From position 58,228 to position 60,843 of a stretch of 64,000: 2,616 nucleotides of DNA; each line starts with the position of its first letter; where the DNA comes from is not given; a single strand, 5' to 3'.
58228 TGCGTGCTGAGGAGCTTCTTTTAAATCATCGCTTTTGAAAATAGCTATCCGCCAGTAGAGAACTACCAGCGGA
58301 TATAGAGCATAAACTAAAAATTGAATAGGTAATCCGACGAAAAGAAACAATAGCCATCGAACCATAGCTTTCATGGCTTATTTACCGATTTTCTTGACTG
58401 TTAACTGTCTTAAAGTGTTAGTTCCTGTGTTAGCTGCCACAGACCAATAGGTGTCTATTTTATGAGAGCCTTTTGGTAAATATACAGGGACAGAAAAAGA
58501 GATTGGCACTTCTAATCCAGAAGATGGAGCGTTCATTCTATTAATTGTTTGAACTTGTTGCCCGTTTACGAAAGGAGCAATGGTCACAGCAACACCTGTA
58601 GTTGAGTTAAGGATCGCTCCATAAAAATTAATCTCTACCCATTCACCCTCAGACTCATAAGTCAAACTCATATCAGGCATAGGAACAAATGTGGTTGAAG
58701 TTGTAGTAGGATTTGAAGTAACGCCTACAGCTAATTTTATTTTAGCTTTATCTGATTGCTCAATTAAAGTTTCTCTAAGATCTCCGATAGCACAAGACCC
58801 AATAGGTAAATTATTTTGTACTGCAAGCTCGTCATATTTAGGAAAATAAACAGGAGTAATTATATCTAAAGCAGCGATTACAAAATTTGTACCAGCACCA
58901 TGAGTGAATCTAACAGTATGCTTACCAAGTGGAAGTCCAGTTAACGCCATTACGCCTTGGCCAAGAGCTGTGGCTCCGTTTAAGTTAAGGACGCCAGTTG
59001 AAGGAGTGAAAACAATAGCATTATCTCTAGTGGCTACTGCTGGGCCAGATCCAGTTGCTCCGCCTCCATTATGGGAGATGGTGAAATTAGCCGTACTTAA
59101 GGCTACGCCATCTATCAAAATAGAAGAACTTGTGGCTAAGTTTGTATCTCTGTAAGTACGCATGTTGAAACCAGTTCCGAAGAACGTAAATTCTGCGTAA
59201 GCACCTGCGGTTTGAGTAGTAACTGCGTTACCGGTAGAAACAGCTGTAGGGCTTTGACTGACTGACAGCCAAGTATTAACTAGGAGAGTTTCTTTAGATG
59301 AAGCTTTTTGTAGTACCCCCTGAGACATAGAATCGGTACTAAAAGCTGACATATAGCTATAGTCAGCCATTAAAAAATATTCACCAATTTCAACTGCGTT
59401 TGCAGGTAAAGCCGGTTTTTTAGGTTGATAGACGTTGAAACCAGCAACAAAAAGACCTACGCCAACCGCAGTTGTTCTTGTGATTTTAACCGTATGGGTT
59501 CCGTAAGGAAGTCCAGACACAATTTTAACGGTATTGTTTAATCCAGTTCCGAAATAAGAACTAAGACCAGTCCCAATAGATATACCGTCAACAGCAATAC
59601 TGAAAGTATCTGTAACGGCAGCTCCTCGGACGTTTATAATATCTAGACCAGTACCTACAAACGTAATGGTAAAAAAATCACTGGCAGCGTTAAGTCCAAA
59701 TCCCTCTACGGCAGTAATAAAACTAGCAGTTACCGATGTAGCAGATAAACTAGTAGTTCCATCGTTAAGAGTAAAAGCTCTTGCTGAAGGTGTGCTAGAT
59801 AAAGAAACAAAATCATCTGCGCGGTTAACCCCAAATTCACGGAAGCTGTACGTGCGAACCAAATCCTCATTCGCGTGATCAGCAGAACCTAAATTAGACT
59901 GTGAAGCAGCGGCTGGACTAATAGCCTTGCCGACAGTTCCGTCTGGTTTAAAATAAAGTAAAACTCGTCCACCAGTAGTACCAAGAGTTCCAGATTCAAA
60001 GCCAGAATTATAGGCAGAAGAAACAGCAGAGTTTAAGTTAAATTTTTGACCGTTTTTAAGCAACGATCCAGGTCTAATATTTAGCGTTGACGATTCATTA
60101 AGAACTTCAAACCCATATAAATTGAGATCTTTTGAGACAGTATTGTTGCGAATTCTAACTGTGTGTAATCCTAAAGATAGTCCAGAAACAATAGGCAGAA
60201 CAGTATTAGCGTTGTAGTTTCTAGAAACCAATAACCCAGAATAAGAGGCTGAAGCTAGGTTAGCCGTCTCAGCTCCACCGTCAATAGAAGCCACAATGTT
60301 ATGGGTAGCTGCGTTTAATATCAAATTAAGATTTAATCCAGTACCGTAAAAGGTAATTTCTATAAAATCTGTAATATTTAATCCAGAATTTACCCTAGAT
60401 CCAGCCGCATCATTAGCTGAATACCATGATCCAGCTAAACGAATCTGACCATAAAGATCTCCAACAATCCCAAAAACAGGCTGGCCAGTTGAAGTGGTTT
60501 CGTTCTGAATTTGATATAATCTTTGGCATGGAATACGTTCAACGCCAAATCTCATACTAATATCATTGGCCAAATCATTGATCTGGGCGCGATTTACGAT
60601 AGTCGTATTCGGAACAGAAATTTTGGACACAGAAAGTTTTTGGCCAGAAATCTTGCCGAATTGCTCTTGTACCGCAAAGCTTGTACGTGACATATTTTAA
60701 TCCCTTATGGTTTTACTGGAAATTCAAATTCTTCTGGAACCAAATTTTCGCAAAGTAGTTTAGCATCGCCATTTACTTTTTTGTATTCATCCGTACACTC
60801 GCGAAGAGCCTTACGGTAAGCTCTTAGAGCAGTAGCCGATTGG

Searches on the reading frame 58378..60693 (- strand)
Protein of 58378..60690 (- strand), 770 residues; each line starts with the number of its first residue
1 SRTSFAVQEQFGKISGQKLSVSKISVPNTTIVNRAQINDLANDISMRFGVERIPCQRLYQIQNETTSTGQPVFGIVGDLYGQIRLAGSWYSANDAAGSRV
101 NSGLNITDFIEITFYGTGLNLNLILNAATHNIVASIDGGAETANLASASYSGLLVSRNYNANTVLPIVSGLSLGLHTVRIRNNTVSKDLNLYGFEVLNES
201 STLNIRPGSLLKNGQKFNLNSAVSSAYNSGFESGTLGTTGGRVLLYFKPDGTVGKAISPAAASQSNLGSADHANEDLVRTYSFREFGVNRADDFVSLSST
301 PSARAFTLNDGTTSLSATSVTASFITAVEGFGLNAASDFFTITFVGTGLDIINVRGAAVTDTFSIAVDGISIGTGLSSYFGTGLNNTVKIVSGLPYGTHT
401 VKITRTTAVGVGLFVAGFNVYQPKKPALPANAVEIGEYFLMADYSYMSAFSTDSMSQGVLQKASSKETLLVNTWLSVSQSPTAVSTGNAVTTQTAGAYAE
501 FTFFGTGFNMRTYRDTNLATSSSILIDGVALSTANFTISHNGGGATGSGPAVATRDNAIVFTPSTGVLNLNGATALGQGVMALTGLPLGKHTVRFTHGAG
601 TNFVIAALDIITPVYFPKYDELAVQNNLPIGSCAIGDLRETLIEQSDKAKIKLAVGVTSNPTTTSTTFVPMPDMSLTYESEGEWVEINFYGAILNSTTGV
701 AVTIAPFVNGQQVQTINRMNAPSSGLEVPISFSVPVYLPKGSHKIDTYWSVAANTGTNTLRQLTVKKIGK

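Call 44: search_protein_families(library=phrogs, proteins=[window:58378-60690:-], max_evalue=0.00001)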
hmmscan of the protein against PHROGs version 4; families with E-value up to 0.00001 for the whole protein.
window:58378-60690:- (770 aa): 1 family
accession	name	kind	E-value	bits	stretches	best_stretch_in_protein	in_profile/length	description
phrog_10059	-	unknown function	7.9e-09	35.7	0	473-536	65-129/345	-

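Call 60: find_encoding_contigs(protein=window:58378-60690:-, flank=10000, max_places=1)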
Protein window:58378-60690:- (770 aa): no gene with exactly this product is on record in the collection.

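Call 62: find_encoding_contigs(protein=window:58381-60693:-, flank=10000, max_places=1)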
Protein window:58381-60693:- (771 aa): 2 contigs read that carry it; 1 place shown.
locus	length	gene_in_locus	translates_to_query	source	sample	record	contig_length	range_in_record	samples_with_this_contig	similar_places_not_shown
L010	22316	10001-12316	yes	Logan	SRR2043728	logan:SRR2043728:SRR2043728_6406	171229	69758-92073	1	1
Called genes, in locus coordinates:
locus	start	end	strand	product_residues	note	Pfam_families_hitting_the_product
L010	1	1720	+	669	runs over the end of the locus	PF06536:Av_adeno_fibre (faint)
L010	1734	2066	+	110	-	-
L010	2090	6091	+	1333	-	PF17996:CE2_N (faint)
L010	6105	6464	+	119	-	-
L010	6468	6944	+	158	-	-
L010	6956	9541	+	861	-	PF17996:CE2_N (faint)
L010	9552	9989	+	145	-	-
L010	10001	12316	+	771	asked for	PF17996:CE2_N (faint)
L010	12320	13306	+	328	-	-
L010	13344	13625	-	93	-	-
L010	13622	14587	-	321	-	PF00155:Aminotran_1_2, PF04864:Alliinase_C (weak)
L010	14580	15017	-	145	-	-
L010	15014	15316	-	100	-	-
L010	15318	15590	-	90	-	-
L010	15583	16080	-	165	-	PF13392:HNH_3 (weak), PF00847:AP2 (weak)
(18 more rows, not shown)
